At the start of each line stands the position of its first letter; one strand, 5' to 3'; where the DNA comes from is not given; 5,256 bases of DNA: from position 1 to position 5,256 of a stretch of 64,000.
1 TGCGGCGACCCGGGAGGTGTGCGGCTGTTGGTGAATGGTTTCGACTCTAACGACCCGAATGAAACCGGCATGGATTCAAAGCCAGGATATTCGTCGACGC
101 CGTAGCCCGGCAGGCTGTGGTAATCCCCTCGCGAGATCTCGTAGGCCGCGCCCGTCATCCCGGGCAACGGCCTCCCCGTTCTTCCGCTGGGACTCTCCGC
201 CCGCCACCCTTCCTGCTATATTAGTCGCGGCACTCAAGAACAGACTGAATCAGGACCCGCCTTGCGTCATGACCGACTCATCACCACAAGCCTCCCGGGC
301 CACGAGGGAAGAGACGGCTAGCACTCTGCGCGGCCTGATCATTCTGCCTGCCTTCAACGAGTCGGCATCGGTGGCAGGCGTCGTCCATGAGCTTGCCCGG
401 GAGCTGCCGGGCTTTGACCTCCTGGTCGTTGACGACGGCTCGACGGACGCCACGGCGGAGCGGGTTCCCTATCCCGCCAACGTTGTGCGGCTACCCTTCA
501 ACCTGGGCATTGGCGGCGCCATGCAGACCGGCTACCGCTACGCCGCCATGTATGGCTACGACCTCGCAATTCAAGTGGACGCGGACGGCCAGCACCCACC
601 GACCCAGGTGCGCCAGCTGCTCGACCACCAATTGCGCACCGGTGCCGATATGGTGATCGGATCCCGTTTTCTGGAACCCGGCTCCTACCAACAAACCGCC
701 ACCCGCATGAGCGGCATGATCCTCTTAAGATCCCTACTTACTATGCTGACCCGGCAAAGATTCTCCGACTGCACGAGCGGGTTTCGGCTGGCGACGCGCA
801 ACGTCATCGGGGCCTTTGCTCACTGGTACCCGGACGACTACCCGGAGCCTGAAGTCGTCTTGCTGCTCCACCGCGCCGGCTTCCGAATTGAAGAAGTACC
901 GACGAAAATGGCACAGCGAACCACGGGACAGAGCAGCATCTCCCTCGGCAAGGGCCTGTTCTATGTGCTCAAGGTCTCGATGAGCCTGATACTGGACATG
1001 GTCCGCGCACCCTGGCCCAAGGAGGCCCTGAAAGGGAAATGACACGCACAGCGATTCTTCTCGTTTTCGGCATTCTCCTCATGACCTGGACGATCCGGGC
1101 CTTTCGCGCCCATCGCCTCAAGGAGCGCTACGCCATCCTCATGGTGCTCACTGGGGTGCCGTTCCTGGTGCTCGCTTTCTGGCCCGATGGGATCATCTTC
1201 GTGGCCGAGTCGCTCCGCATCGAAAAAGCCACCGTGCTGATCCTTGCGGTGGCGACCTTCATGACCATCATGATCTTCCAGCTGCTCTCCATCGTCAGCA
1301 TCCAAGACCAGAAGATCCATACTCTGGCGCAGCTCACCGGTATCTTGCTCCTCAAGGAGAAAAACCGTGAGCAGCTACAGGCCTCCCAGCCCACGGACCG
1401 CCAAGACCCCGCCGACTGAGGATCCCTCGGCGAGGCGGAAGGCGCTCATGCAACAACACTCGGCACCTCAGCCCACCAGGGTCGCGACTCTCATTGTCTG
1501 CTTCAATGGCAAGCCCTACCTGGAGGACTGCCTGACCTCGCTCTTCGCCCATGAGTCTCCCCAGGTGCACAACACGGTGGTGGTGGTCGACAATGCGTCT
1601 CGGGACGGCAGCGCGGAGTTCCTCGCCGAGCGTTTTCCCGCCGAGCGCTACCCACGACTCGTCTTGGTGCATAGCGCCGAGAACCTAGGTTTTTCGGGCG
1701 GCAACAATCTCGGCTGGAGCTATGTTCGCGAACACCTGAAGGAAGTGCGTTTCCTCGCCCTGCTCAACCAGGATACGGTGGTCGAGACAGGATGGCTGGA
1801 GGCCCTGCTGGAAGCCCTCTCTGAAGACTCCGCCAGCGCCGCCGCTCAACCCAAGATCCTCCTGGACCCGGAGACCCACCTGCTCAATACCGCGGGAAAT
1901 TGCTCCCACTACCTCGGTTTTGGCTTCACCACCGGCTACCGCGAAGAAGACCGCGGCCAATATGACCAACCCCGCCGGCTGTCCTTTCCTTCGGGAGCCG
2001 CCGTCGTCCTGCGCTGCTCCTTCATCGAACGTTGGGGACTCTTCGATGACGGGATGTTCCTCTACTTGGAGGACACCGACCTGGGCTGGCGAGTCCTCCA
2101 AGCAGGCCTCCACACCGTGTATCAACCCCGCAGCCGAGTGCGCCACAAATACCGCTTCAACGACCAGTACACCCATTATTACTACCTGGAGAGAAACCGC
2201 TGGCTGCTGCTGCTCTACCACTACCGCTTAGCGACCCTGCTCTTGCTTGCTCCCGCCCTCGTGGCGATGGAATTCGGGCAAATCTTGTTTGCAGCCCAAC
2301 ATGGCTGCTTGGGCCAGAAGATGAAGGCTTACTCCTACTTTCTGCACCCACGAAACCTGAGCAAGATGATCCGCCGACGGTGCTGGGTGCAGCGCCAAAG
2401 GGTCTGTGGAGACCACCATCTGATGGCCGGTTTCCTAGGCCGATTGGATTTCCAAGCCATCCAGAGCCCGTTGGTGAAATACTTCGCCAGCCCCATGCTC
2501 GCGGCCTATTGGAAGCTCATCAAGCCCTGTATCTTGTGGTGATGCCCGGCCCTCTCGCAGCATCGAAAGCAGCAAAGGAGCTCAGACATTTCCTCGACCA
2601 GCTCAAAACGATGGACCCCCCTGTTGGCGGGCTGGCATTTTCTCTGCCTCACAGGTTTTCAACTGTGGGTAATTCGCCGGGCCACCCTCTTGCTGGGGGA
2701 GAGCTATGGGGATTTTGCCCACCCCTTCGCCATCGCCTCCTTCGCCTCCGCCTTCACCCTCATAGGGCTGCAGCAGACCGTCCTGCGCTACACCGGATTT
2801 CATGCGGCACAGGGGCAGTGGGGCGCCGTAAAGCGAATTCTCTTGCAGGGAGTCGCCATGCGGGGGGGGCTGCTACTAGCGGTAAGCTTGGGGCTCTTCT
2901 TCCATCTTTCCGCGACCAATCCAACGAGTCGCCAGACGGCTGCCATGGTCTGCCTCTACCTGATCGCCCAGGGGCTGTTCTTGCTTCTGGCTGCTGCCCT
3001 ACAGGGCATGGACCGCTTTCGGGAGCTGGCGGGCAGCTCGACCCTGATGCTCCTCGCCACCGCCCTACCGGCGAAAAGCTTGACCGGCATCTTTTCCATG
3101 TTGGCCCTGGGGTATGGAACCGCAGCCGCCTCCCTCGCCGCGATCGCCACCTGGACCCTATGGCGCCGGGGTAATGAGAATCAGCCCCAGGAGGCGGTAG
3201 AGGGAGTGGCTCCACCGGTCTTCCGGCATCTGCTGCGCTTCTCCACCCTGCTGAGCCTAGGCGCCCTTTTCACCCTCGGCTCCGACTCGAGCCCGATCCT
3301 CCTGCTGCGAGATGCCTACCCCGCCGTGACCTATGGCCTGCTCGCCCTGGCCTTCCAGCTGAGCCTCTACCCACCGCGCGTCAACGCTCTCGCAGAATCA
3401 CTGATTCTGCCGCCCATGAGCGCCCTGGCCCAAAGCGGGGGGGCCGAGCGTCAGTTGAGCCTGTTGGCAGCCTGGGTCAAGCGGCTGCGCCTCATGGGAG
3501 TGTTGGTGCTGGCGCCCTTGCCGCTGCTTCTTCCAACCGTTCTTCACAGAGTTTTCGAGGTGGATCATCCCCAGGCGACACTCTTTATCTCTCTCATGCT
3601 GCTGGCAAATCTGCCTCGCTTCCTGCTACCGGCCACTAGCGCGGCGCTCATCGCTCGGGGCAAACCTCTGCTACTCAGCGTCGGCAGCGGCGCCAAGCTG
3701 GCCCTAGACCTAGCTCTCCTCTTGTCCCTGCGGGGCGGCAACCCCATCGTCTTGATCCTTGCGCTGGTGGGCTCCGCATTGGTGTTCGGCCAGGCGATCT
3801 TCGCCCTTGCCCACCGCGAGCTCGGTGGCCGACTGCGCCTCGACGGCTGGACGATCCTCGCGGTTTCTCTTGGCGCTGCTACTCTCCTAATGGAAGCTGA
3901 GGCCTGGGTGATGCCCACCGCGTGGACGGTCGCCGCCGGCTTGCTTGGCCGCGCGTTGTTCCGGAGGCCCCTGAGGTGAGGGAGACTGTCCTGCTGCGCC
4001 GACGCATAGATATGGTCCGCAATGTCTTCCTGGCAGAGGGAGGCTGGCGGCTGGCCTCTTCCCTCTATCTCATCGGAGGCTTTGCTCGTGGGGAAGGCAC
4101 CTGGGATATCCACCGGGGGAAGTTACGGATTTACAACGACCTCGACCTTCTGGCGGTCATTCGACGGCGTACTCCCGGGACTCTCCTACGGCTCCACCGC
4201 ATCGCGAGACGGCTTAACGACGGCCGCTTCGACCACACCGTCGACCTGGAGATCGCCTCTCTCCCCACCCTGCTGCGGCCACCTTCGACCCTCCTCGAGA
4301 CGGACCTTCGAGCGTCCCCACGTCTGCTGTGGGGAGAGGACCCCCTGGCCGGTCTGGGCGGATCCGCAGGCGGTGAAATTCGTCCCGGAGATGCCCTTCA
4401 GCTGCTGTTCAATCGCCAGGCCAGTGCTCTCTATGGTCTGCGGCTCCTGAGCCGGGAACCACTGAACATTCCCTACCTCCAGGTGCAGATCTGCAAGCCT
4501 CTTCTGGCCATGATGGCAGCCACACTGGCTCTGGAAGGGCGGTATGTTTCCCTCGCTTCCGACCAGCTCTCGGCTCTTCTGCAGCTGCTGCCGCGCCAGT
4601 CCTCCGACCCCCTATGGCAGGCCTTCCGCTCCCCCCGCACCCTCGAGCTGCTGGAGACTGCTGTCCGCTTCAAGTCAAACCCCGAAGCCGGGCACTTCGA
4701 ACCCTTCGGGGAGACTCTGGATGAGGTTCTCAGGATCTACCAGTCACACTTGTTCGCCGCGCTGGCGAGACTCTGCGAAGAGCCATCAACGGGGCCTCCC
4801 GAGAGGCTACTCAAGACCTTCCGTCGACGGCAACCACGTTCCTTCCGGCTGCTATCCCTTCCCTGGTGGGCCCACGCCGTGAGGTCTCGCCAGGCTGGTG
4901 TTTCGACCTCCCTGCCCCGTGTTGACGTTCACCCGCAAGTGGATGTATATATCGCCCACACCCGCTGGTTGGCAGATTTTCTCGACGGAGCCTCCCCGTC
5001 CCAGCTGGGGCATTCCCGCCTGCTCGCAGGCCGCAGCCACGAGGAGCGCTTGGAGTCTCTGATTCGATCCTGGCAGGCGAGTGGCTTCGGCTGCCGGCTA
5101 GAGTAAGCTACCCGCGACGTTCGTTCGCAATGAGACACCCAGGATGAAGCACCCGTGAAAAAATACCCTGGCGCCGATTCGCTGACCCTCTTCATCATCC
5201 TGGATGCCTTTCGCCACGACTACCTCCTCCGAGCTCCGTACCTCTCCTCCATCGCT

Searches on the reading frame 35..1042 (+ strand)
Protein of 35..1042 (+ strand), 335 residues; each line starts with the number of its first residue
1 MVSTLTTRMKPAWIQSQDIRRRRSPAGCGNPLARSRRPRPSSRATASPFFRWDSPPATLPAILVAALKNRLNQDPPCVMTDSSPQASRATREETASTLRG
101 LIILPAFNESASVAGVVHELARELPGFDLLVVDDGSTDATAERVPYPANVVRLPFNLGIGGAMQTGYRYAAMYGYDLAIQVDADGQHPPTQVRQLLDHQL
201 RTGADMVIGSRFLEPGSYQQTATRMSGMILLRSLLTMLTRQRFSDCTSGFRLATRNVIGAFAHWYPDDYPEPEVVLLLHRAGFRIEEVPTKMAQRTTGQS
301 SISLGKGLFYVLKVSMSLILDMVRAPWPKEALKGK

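Call 9: search_protein_families(library=pfam, proteins=[window:35-1042:+], max_evalue=0.001)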
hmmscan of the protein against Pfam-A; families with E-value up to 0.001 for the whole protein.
window:35-1042:+ (335 aa): 1 family
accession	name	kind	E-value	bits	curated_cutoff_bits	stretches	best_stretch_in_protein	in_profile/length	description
PF00535.33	Glycos_transf_2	-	1.1e-19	71.4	23.3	1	102-257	2-163/168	Glycosyl transferase family 2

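Call 55: search_protein_families(library=ncbifam, proteins=[window:35-1042:+], max_evalue=0.001)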
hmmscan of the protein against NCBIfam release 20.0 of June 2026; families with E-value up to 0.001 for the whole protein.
window:35-1042:+ (335 aa): 11 families
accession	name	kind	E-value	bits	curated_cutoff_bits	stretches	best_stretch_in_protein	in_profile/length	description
NF058614.1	PPMAGASynPpgS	equivalog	9.2e-25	87.4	370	1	102-293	4-197/226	polyprenyl-phospho-N-acetylgalactosaminyl synthase PpgS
TIGR04182.1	glyco_TIGR04182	equivalog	6.5e-17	61.9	325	1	102-298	4-196/293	S-layer glycoprotein N-glycosyltransferase AglJ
NF047588.1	GlcsyltransPgfSStrep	equivalog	1.1e-10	41.3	500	1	102-317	5-220/308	glycosyltransferase PgfS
NF041391.1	DPhHxTase_Halo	equivalog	3.3e-10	39.3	375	1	106-296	3-187/213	dolichyl-phosphate hexose transferase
NF007986.1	PRK10714.1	equivalog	6.1e-07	28.8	529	1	102-306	10-214/316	undecaprenyl-phosphate 4-deoxy-4-formamido-L-arabinose transferase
TIGR03937.1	PgaC_IcaA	equivalog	1.5e-06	27.4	422.3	1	100-184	47-135/407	poly-beta-1,6-N-acetyl-D-glucosamine synthase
NF010496.0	PRK13915.1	equivalog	3.3e-05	23.1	262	1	102-144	35-81/307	glucosyl-3-phosphoglycerate synthase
TIGR04283.1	glyco_like_mftF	equivalog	3.8e-05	23.4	182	1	102-171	3-72/221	TIGR04283 family arsenosugar biosynthesis glycosyltransferase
TIGR03469.1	HpnB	hypoth_equivalog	4.6e-05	22.6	379.25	1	101-207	47-168/386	hopene-associated glycosyltransferase HpnB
NF041875.1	EPS_EpsD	equivalog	0.00028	20.4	370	1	102-209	3-114/325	exopolysaccharide biosynthesis glycosyltransferase EpsD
TIGR03965.1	mycofact_glyco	equivalog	0.00039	19.4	280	1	102-214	78-193/467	mycofactocin biosynthesis glycosyltransferase MftF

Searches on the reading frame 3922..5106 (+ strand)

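Call 9: search_protein_families(library=pfam, proteins=[window:3922-5106:+], max_evalue=0.001)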
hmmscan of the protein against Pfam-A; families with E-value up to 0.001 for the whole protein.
window:3922-5106:+ (394 aa): 0 families

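Call 50: search_protein_families(library=pfam, proteins=[window:3976-5106:+], max_evalue=10)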
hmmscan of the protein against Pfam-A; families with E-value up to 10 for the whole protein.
window:3976-5106:+ (376 aa): 1 family
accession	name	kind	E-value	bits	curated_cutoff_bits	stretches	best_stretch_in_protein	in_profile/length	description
PF09058.15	L27_1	-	0.24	11.7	29.7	1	242-263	23-44/59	L27_1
